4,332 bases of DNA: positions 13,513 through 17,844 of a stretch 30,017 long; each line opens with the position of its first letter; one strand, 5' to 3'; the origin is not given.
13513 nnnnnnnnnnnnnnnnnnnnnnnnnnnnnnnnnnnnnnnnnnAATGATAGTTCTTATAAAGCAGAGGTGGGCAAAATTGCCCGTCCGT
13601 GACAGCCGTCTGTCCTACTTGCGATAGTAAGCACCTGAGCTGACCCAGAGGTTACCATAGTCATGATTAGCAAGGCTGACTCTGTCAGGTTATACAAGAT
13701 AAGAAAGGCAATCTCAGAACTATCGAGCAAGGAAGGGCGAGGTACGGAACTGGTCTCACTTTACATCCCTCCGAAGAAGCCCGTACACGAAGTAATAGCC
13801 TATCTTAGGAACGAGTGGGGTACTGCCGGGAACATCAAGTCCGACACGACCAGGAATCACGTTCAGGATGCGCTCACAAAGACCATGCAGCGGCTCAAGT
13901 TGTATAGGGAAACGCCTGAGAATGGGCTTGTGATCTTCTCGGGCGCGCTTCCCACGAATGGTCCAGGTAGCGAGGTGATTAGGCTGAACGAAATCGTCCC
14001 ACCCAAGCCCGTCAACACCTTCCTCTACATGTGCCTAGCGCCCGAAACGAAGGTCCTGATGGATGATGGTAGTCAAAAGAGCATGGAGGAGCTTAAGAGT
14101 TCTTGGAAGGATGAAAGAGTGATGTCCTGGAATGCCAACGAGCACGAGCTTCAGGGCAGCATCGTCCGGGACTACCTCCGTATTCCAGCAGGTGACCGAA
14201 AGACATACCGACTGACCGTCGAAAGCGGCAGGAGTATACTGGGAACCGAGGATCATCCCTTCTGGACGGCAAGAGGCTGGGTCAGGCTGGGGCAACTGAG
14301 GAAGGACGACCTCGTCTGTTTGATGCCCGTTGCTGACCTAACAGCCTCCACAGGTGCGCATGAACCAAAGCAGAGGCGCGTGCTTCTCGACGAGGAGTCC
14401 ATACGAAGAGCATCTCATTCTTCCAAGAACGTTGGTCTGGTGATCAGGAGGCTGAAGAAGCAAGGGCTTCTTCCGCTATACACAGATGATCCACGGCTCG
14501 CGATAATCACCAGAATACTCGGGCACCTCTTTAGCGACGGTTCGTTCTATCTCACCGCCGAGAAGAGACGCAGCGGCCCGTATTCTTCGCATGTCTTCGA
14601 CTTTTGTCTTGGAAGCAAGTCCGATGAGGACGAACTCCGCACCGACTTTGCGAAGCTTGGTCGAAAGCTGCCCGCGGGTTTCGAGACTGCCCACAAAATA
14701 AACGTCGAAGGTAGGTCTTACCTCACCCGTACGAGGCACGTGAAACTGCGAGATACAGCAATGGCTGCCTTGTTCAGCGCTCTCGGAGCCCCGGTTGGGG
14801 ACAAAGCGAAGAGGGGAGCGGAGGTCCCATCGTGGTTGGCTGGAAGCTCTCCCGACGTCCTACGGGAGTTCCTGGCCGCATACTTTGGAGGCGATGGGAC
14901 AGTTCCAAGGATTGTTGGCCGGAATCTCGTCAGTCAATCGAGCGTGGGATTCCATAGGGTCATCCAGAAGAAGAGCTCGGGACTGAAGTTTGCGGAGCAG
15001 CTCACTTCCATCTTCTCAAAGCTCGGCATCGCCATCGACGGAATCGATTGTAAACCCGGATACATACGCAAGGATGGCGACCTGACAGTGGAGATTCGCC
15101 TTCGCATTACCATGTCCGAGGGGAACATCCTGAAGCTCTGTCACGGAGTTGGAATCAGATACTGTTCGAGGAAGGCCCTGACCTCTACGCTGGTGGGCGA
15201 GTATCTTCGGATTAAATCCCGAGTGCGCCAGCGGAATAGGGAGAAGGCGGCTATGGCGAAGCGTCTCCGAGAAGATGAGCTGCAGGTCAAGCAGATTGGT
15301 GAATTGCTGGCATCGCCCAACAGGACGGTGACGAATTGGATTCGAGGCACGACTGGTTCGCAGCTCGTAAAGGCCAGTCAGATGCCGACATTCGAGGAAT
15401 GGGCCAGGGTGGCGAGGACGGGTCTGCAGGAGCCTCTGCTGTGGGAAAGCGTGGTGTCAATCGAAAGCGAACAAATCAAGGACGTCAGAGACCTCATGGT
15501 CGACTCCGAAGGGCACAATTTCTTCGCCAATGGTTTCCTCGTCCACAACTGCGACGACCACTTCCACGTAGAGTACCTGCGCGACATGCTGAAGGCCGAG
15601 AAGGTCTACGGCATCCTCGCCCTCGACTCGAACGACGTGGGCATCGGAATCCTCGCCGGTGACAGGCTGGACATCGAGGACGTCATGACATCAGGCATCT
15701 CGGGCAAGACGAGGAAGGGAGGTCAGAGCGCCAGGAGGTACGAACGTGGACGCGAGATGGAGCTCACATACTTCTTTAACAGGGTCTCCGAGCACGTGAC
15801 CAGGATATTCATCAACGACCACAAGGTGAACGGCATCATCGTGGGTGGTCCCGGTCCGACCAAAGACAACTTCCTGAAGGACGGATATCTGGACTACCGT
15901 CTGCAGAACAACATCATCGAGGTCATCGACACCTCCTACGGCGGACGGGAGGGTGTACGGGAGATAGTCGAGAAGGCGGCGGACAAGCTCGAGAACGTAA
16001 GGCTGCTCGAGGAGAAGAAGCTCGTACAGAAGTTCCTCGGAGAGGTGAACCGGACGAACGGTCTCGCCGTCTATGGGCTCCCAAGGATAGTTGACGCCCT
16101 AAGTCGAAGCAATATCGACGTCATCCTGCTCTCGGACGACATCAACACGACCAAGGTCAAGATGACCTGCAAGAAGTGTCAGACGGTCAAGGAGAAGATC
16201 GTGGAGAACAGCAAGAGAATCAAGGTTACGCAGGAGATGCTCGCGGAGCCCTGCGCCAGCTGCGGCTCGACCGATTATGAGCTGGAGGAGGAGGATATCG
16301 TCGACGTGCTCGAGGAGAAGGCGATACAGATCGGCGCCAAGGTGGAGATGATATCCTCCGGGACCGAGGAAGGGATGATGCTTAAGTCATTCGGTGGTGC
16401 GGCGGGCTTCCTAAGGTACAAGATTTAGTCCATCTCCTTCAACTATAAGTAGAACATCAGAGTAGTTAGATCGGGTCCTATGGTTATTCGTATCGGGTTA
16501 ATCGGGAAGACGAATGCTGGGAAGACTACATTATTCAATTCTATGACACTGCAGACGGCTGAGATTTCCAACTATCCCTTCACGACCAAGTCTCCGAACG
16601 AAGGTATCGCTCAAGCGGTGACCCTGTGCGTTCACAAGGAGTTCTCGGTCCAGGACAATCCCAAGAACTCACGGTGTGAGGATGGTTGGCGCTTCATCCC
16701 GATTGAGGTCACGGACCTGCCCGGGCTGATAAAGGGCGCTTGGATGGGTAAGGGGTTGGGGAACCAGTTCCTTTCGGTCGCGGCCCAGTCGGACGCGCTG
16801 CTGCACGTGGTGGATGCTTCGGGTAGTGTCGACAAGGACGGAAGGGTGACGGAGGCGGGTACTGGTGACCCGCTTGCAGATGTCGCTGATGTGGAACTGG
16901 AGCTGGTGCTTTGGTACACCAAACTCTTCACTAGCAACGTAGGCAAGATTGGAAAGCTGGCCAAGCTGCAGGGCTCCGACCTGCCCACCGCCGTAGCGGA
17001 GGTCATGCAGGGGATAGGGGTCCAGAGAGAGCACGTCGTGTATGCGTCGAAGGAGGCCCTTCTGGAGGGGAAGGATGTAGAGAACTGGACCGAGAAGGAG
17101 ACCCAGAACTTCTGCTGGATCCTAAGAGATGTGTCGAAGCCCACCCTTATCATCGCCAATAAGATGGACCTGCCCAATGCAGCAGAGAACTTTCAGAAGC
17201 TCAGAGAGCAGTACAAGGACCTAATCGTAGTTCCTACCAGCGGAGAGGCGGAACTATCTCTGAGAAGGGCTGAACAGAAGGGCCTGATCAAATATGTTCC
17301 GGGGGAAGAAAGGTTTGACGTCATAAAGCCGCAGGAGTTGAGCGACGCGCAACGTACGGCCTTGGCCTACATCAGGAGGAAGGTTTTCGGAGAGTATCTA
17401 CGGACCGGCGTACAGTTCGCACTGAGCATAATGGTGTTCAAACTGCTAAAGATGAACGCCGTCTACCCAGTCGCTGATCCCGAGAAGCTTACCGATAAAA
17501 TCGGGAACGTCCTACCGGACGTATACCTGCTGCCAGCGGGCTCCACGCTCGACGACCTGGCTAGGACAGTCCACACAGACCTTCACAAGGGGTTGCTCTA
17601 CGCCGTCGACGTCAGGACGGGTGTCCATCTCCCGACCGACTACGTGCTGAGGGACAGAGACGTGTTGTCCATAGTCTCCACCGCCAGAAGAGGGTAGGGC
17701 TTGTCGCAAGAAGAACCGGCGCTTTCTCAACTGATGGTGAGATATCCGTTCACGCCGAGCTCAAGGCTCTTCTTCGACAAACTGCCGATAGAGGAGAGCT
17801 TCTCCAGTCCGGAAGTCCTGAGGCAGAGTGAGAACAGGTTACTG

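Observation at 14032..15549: Intein inside the YxCxxxF stop-codon-decoding motif of release factor aRF1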

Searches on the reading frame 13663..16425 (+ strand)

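Call 5: search_protein_families(library=pfam, proteins=[window:13663-16425:+], max_evalue=0.01)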
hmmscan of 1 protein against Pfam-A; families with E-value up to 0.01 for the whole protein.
window:13663-16425:+ (921 aa): 7 families
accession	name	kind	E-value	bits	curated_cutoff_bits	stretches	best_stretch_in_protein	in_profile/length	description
PF03464.20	eRF1_2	-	1.3e-31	110.1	27.1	1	649-777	2-132/133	eRF1 domain 2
PF03465.20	eRF1_3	-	2.4e-20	73.5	25.8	1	782-921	2-106/106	eRF1 domain 3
PF14890.11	Intein_splicing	-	3.9e-16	59.7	35.8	1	131-629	2-155/155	Intein splicing domain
PF03463.20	eRF1_1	-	5.5e-15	55.9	23.8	1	15-122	2-109/123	eRF1 domain 1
PF18859.6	acVLRF1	-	3.9e-09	37.3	27.1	1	653-756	6-108/130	Actinobacteria/chloroflexi VLRF1 release factor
PF18854.6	baeRF_family10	-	1.4e-06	29.1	27.1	1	636-755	3-123/143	Bacterial archaeo-eukaryotic release factor family 10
PF14528.11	LAGLIDADG_3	-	0.0029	18.2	22.5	0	398-456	1-48/82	LAGLIDADG-like domain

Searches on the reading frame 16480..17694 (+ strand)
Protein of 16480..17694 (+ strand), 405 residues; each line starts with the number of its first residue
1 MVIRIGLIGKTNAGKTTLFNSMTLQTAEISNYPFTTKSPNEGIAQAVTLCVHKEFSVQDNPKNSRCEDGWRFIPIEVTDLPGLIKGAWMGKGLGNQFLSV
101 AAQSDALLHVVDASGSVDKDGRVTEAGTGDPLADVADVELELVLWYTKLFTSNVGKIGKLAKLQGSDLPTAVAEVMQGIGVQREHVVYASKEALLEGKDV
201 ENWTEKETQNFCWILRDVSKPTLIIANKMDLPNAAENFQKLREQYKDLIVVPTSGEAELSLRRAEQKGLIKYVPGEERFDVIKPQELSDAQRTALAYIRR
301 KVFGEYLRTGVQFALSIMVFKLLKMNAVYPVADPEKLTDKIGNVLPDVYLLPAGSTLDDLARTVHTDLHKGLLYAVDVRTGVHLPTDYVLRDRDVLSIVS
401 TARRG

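Call 54: search_protein_families(library=pfam, proteins=[window:16480-17694:+], max_evalue=0.01)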
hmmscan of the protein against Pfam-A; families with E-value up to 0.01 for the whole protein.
window:16480-17694:+ (405 aa): 6 families
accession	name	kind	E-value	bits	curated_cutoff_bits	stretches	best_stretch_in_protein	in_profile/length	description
PF08438.16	YGR210-like_G4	-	2.3e-34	118.5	24.7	1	226-333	2-108/108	Obg-like GTPase YGR210-like, G4 motif-containing domain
PF01926.29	MMR_HSR1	-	8.5e-21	74.6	21.9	1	4-119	1-91/113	50S ribosome-binding GTPase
PF02421.24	FeoB_N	-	2.6e-08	34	27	1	4-45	2-43/156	Ferrous iron transport protein B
PF00009.33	GTP_EFTU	-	3.4e-07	30.5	26.5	0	3-33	4-34/188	Elongation factor Tu GTP binding domain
PF02824.27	TGS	-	6.2e-07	29.8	22.2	1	343-399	3-59/60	TGS domain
PF00350.29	Dynamin_N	-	0.008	16.6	27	0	5-35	1-31/168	Dynamin family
